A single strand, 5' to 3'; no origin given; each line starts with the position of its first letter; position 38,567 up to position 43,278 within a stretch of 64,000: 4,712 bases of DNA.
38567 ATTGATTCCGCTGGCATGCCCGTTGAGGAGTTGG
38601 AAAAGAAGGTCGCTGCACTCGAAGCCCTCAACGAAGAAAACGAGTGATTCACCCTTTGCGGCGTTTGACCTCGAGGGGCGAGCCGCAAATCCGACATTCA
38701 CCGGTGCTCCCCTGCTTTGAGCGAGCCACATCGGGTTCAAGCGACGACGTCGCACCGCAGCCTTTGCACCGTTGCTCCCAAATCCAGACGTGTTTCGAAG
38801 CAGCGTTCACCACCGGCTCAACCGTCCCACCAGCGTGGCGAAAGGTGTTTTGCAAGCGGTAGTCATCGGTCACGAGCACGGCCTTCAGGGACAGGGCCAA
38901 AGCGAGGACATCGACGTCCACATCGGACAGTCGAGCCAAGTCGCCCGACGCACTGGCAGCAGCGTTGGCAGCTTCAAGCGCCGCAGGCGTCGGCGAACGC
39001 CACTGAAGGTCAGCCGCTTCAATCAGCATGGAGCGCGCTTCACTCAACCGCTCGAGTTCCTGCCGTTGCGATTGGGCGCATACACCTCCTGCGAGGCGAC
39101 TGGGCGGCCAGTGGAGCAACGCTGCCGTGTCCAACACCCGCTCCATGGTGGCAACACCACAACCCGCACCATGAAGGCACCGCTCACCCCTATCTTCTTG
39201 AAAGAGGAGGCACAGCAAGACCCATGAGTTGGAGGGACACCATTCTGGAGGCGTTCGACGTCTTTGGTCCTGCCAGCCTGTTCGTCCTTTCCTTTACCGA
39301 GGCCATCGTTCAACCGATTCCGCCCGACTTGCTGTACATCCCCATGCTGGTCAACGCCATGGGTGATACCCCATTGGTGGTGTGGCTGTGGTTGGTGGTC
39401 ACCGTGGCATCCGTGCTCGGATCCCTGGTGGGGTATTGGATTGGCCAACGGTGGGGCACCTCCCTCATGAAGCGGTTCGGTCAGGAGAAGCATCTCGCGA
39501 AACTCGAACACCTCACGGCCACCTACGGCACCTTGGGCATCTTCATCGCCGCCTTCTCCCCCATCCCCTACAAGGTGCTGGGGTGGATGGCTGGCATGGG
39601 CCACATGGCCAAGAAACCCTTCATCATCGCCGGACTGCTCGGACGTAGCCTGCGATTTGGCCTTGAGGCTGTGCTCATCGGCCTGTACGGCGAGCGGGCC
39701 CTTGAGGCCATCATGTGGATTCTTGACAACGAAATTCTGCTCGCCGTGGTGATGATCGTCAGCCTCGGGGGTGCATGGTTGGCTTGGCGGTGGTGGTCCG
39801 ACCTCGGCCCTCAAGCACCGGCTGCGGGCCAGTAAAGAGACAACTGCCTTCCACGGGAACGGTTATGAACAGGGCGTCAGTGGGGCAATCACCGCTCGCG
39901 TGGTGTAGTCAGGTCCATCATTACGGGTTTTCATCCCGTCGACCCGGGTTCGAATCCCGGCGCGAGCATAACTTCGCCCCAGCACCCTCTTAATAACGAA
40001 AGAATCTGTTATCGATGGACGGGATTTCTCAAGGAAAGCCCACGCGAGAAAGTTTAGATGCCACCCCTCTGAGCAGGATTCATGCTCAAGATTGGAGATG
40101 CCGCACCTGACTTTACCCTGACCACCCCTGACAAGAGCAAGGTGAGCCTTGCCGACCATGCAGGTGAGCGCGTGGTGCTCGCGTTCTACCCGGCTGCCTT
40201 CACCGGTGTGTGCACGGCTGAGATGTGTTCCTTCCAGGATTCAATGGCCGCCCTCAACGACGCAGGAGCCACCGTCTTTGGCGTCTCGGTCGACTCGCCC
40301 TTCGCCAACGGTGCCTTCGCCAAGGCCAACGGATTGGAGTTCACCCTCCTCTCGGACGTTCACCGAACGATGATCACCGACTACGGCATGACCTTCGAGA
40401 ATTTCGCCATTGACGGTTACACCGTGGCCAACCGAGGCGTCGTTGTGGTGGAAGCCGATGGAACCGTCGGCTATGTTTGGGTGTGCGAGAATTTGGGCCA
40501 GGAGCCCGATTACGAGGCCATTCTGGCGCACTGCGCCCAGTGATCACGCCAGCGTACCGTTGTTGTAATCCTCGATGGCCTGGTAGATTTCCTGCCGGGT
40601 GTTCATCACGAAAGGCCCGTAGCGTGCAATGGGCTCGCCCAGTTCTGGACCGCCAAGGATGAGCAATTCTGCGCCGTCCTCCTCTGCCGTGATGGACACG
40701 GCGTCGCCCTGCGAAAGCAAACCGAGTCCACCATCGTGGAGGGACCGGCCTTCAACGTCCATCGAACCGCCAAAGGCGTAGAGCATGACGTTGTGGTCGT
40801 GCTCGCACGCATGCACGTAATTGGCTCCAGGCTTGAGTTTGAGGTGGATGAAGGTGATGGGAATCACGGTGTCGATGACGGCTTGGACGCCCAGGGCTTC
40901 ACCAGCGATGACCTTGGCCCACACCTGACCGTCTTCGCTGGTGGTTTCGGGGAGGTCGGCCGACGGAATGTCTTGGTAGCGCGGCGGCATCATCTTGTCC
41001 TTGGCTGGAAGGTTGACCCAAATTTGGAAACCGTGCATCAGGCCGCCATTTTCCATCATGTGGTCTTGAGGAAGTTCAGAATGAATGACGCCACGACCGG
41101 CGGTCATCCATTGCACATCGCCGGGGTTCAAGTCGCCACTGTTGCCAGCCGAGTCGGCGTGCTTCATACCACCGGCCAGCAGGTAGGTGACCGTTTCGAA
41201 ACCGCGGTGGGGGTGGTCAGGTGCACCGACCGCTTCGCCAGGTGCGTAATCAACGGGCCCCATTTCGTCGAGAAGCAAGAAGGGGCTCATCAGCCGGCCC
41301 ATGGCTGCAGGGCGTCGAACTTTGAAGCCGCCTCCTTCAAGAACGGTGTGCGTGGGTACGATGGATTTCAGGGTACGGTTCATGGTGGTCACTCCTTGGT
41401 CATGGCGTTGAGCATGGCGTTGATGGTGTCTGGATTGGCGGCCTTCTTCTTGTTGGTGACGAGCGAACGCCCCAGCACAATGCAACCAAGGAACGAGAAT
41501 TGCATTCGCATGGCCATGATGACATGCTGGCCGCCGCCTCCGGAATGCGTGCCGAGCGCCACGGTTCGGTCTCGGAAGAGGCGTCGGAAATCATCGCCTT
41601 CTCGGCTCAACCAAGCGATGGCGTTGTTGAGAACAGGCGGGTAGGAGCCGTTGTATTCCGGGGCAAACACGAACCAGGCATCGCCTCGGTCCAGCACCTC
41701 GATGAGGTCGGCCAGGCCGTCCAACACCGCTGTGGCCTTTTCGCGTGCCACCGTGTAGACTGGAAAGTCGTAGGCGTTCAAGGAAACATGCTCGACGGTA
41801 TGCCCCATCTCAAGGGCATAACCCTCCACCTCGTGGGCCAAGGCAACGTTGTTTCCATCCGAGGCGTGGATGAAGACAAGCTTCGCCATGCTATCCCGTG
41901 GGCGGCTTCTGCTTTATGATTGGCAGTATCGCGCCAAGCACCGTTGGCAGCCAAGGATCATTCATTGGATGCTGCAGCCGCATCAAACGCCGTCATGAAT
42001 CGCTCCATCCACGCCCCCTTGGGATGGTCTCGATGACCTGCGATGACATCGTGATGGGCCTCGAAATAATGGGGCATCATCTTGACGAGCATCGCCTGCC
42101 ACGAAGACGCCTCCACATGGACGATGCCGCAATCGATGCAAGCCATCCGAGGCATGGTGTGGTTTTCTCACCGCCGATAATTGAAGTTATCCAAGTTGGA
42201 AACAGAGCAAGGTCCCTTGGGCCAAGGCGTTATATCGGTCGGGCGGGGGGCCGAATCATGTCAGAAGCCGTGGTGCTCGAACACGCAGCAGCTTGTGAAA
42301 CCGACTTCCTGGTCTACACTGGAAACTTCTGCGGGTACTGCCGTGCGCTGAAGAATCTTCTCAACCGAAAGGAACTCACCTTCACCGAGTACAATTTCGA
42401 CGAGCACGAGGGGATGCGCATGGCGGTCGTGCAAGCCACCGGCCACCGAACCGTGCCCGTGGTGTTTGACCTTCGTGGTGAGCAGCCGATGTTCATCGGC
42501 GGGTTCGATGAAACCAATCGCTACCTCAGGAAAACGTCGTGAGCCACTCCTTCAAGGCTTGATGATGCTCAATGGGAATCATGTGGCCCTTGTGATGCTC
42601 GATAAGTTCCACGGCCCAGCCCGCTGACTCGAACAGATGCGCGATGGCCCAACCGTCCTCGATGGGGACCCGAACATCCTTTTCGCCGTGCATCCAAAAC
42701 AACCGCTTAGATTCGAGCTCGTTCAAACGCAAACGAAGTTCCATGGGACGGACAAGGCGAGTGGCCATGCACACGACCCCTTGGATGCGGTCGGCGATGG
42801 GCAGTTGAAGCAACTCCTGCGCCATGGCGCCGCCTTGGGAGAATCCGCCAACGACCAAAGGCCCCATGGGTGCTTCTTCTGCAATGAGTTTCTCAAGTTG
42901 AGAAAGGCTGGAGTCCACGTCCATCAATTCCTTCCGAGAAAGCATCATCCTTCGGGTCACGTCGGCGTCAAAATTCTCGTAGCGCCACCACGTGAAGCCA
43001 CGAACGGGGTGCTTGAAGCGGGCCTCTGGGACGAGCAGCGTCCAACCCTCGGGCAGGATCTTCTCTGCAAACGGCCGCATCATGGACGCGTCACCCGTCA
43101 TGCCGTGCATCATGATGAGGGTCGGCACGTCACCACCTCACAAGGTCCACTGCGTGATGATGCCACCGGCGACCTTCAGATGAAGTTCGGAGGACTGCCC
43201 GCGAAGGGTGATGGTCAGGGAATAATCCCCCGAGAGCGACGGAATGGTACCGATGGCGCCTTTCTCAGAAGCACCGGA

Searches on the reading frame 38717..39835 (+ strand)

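Call 32: search_protein_families(library=pfam, proteins=[window:38717-39835:+], max_evalue=0.001)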
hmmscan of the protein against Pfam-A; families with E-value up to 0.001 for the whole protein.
window:38717-39835:+ (372 aa): 1 family
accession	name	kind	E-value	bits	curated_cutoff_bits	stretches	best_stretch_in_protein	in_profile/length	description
PF09335.16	VTT_dom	-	8e-17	62.3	33.9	1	221-320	16-120/123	VTT domain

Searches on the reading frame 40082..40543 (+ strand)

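Call 32: search_protein_families(library=pfam, proteins=[window:40082-40543:+], max_evalue=0.001)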
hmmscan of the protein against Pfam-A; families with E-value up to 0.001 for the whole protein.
window:40082-40543:+ (153 aa): 2 families
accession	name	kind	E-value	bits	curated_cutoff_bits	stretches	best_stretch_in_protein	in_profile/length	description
PF00578.27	AhpC-TSA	-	5.4e-36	123.7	26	1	4-131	1-123/124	AhpC/TSA family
PF08534.16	Redoxin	-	1.2e-23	84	26.6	1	4-148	2-148/148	Redoxin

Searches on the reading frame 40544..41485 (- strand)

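Call 32: search_protein_families(library=pfam, proteins=[window:40544-41485:-], max_evalue=0.001)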
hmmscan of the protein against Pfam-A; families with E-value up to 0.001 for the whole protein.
window:40544-41485:- (313 aa): 2 families
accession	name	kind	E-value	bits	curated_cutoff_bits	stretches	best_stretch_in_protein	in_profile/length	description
PF02678.22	Pirin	-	1e-32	112.8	26.1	1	61-157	12-108/108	Pirin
PF05726.19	Pirin_C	-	1.5e-23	83.6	27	1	213-312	2-102/103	Pirin C-terminal cupin domain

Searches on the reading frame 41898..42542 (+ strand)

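Call 32: search_protein_families(library=pfam, proteins=[window:41898-42542:+], max_evalue=0.001)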
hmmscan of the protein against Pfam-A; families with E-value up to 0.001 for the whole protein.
window:41898-42542:+ (214 aa): 1 family
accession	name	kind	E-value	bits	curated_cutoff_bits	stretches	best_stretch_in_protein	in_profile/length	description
PF00462.30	Glutaredoxin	-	8.5e-13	48.7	22.9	1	138-190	2-54/60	Glutaredoxin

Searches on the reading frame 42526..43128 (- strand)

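Call 32: search_protein_families(library=pfam, proteins=[window:42526-43128:-], max_evalue=0.001)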
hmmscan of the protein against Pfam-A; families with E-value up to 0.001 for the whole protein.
window:42526-43128:- (200 aa): 4 families
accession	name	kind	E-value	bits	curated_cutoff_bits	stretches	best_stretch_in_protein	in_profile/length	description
PF02230.22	Abhydrolase_2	-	2.6e-11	44.2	23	1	2-198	15-215/217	Phospholipase/Carboxylesterase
PF03959.19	FSH1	-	1.1e-10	42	21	1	42-189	67-206/211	Serine hydrolase (FSH1)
PF00561.26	Abhydrolase_1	-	8.4e-08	32.6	25.8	1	2-125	1-103/245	alpha/beta hydrolase fold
PF12146.15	Hydrolase_4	-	0.00026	20.8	27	0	77-125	64-111/239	Serine aminopeptidase, S33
